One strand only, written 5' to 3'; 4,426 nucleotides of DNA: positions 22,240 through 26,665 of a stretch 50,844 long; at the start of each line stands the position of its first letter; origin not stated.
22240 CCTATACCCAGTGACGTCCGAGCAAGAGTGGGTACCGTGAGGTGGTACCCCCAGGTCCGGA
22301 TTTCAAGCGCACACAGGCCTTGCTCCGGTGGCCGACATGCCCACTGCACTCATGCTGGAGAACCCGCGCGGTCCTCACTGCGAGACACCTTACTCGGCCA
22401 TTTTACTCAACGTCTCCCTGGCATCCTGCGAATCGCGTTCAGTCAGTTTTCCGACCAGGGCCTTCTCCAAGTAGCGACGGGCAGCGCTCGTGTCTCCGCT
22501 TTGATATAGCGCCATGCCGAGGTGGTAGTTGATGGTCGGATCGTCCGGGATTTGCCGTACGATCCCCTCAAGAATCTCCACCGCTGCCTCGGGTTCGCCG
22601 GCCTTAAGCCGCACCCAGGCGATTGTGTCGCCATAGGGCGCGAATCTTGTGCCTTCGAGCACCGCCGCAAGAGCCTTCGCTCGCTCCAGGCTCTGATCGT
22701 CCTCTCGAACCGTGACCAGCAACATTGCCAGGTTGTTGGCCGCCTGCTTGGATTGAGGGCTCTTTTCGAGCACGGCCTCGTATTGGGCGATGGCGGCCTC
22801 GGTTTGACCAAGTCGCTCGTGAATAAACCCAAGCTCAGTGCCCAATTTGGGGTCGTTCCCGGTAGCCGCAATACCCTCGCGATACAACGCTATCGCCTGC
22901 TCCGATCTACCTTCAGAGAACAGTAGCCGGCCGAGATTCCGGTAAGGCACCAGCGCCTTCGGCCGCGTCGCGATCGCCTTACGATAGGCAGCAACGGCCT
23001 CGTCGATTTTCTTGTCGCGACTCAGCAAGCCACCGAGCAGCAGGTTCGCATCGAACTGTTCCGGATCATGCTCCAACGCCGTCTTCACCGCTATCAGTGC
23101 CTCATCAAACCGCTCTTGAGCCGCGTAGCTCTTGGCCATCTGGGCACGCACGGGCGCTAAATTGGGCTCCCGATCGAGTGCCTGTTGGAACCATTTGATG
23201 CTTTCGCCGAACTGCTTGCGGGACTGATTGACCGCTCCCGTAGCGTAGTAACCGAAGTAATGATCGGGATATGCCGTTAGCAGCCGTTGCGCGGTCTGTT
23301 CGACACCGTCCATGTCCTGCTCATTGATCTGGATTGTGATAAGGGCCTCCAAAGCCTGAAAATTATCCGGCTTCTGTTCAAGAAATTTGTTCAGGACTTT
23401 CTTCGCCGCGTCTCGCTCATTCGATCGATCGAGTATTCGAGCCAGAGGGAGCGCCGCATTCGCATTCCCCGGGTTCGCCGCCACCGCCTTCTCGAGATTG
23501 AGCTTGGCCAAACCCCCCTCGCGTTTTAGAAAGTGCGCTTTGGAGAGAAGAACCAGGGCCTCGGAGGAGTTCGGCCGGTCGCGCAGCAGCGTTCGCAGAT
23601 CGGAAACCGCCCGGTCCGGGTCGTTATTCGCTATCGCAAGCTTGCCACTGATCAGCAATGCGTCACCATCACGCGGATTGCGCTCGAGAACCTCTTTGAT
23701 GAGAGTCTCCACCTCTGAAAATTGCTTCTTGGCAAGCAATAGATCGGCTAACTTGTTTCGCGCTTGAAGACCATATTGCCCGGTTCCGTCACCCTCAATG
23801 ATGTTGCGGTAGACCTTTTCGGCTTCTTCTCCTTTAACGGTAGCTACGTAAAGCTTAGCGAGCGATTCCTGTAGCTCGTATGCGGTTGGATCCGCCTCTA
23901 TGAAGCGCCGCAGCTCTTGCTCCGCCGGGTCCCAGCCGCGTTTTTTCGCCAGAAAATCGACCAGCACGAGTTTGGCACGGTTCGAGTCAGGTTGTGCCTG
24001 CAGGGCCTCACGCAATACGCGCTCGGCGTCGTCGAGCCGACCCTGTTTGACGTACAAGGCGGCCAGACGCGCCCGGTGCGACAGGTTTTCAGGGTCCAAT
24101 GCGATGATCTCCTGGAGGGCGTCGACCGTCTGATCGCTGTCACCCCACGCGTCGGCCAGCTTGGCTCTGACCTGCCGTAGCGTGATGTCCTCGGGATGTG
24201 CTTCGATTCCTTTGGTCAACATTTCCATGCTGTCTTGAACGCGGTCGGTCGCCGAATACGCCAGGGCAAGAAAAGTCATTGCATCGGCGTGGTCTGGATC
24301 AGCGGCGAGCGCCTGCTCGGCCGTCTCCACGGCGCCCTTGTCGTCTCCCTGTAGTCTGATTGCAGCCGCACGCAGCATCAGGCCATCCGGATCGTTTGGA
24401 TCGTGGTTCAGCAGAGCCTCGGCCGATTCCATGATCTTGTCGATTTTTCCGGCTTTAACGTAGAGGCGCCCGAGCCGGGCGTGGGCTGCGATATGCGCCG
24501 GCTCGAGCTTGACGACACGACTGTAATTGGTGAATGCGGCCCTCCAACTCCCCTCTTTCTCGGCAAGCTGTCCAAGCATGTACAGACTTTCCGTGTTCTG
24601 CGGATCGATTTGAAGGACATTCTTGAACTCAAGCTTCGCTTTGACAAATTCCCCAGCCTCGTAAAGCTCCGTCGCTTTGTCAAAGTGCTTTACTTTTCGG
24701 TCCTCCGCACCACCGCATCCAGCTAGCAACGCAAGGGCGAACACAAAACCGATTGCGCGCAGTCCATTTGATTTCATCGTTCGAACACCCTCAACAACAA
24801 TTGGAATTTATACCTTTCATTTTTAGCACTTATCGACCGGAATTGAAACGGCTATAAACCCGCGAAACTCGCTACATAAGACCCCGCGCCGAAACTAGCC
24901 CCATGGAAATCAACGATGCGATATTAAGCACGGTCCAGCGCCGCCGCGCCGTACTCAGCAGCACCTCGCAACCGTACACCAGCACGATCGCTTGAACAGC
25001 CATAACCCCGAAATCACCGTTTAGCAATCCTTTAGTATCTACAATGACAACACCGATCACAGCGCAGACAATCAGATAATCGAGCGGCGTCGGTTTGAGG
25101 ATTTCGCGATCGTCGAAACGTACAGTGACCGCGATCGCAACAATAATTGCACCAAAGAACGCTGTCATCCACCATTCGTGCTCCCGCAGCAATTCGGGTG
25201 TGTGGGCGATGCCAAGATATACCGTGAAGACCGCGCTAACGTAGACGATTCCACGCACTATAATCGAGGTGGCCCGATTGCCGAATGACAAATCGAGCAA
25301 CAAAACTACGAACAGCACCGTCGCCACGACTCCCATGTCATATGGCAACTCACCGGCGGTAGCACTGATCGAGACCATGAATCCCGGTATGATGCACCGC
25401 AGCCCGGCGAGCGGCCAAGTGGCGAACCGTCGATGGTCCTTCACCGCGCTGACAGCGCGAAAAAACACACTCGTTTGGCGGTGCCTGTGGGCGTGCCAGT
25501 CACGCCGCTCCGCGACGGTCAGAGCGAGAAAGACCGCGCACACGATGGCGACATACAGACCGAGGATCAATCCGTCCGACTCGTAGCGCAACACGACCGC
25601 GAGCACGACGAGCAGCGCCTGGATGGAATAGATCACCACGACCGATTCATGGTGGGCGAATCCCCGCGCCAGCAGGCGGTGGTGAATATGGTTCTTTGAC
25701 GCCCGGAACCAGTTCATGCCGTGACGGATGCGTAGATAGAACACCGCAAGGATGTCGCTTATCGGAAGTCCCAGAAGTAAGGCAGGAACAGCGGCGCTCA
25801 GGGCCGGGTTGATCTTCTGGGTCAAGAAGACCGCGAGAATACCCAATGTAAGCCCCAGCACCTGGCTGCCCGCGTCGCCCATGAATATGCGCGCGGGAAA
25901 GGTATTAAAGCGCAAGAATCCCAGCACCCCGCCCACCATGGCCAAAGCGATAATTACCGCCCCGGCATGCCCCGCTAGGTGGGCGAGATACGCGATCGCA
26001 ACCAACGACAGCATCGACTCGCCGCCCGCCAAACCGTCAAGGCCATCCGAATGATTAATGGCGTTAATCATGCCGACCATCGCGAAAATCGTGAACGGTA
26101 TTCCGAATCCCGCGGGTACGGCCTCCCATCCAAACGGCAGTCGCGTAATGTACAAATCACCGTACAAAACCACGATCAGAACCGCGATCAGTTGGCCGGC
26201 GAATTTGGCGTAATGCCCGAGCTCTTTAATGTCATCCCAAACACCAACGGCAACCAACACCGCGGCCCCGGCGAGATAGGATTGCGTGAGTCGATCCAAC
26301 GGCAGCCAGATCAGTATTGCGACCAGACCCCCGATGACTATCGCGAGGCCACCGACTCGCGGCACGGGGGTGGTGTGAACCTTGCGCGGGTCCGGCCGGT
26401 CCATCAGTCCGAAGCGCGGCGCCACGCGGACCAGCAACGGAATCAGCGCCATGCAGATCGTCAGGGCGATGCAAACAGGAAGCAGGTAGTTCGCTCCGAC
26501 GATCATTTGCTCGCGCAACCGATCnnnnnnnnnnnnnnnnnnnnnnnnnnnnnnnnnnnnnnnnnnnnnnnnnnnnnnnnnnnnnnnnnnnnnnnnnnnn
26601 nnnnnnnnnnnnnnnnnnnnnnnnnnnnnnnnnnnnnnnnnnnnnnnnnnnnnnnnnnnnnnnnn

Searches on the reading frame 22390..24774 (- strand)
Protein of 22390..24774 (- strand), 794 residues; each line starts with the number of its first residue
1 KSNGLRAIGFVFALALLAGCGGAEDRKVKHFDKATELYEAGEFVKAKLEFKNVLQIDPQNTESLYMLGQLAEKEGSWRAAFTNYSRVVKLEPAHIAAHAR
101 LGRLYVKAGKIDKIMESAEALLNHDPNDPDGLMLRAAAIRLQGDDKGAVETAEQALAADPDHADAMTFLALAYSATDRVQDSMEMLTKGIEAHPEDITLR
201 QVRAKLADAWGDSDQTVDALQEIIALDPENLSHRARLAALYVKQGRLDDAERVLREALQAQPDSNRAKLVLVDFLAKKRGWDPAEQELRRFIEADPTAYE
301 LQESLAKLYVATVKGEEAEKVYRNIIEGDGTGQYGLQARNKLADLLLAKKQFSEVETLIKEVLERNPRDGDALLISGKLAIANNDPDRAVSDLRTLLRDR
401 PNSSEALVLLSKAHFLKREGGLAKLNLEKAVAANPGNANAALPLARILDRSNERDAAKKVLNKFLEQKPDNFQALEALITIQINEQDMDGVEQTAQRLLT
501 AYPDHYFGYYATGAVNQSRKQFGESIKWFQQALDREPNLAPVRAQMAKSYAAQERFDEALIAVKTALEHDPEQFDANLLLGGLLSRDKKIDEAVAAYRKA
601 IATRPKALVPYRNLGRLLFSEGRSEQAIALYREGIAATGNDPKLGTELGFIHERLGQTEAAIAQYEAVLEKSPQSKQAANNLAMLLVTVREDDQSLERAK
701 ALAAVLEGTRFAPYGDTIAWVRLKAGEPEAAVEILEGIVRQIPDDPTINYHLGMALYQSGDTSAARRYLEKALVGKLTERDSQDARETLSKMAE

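Call 7: search_protein_families(library=pfam, proteins=[window:22390-24774:-], max_evalue=0.001)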
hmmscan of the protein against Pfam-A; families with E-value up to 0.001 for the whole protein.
window:22390-24774:- (794 aa): 40 families (the best 25 are shown)
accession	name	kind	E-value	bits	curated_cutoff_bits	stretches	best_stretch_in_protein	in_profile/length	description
PF14559.12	TPR_19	-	5e-75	248.2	25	9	211-268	5-62/68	Tetratricopeptide repeat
PF13428.12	TPR_14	-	8.3e-59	190.3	23.5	1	235-273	5-43/44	Tetratricopeptide repeat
PF07719.23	TPR_2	-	3.1e-53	173.9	27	0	236-263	6-33/34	Tetratricopeptide repeat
PF13432.12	TPR_16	-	1.2e-52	176.3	32.7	5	546-606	3-63/65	Tetratricopeptide repeat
PF13431.12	TPR_17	-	1.2e-48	159.8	24.4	0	220-251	2-33/34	Tetratricopeptide repeat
PF00515.34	TPR_1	-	1.2e-40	136.2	27.8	0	236-263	6-33/34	Tetratricopeptide repeat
PF13181.12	TPR_8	-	4.5e-40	132.8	25.7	0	748-773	3-28/34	Tetratricopeptide repeat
PF13414.12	TPR_11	-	7e-31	106.1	26.8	0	615-656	1-42/42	TPR repeat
PF23914.1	TPR_CcmH_CycH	-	2.6e-30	105.8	42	2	393-501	39-150/158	Cytochrome c-type biogenesis protein H TPR domain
PF13174.12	TPR_6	-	3.5e-30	103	26.3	0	371-403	1-33/33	Tetratricopeptide repeat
PF13371.12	TPR_9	-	1.5e-27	95.8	35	2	726-787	9-67/73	Tetratricopeptide repeat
PF24575.1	TPR_Slam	-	3.2e-26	92.2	35.2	1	472-559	12-100/104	Surface lipoprotein assembly modifier, N-terminal TPR repeats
PF12895.13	ANAPC3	-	3.3e-25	88.6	27.2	0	53-112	15-73/82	Anaphase-promoting complex, cyclosome, subunit 3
PF13424.12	TPR_12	-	1.9e-23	82.8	30.1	1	576-636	5-73/77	Tetratricopeptide repeat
PF25064.1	ARM_TT21_5th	-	1.1e-22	80.9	27.8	1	440-532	3-98/117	TT21 fifth ARM repeats domain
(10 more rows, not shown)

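Call 66: search_protein_families(library=ncbifam, proteins=[window:22390-24774:-], max_evalue=1e-10)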
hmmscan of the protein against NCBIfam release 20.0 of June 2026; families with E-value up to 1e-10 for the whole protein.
window:22390-24774:- (794 aa): 26 families (the best 25 are shown)
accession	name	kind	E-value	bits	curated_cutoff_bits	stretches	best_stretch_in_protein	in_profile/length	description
TIGR02917.1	PEP_TPR_lipo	equivalog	1.1e-92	311.4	312.2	5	81-413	417-745/899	XrtA/PEP-CTERM system TPR-repeat protein PrsT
NF040959.1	MamA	equivalog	1.5e-70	236.8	200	3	24-191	34-201/204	magnetosome protein MamA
TIGR02521.1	type_IV_pilW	equivalog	2.7e-42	144.9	154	1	538-696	29-189/234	type IV pilus biogenesis/stability protein PilW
NF033758.1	gliding_GltE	equivalog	5.5e-38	131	225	0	48-186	73-209/411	adventurous gliding motility TPR repeat lipoprotein GltE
NF008757.0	PRK11788.1-5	equivalog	1.1e-33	116.9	363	1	213-496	51-345/388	lipopolysaccharide assembly protein LapB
NF033762.1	social_mot_Tgl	equivalog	1.4e-30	106.5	225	0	29-195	33-202/252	social motility TPR repeat lipoprotein Tgl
NF033920.0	C39_PA2778_fam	equivalog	1.1e-27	97.1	150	0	548-636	164-252/255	PA2778 family cysteine peptidase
NF052415.1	T3SS_chap_SctY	equivalog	8.9e-26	90.5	70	0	367-466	3-105/106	type III secretion apparatus assembly chaperone SctY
TIGR00540.1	TPR_hemY_coli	hypoth_equivalog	1.6e-25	89.7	142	0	343-559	159-378/385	heme biosynthesis-associated TPR protein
TIGR02795.1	tol_pal_ybgF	equivalog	6.2e-24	84.9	90.1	0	614-680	45-114/119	tol-pal system protein YbgF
TIGR03939.1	PGA_TPR_OMP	equivalog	1.2e-21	76.7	366.65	0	198-310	396-508/800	poly-beta-1,6 N-acetyl-D-glucosamine export porin PgaA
NF008756.0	PRK11788.1-4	equivalog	2e-21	76.5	474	0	49-301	57-318/389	lipopolysaccharide assembly protein LapB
NF008755.0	PRK11788.1-3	equivalog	1.3e-19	70.8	430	0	212-402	51-246/388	lipopolysaccharide assembly protein LapB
TIGR00990.1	3a0801s09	subfamily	5.9e-19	68.1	757.25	0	141-268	343-470/615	mitochondrial import receptor subunit TOM70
NF052400.1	M48_BAM_BepA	equivalog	9.8e-19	67.5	570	0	169-278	313-422/483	beta-barrel assembly-enhancing protease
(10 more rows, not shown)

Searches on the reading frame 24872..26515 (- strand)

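Call 7: search_protein_families(library=pfam, proteins=[window:24872-26515:-], max_evalue=0.001)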
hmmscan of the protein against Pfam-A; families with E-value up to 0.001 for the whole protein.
window:24872-26515:- (547 aa): 1 family
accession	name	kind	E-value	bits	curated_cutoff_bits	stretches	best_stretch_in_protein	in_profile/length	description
PF00953.26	Glycos_transf_4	-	5.1e-38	131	27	1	79-230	3-158/160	Glycosyl transferase family 4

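Call 66: search_protein_families(library=ncbifam, proteins=[window:24872-26515:-], max_evalue=1e-10)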
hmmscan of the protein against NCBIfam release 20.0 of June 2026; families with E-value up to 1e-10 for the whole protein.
window:24872-26515:- (547 aa): 3 families
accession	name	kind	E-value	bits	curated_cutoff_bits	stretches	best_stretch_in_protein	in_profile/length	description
TIGR02380.1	ECA_wecA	exception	1.8e-46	158.9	326.05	1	22-312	12-311/346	UDP-N-acetylglucosamine--undecaprenyl-phosphate N-acetylglucosaminephosphotransferase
TIGR00445.1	mraY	equivalog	9.1e-24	84.5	192.05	1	20-308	4-316/321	phospho-N-acetylmuramoyl-pentapeptide-transferase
NF053644.1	MraY_archaea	equivalog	2.8e-21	76.2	450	1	98-306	147-339/340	pseudomurein biosynthesis MraY family phospho-N-acetylmuramoyl-pentapeptide-transferase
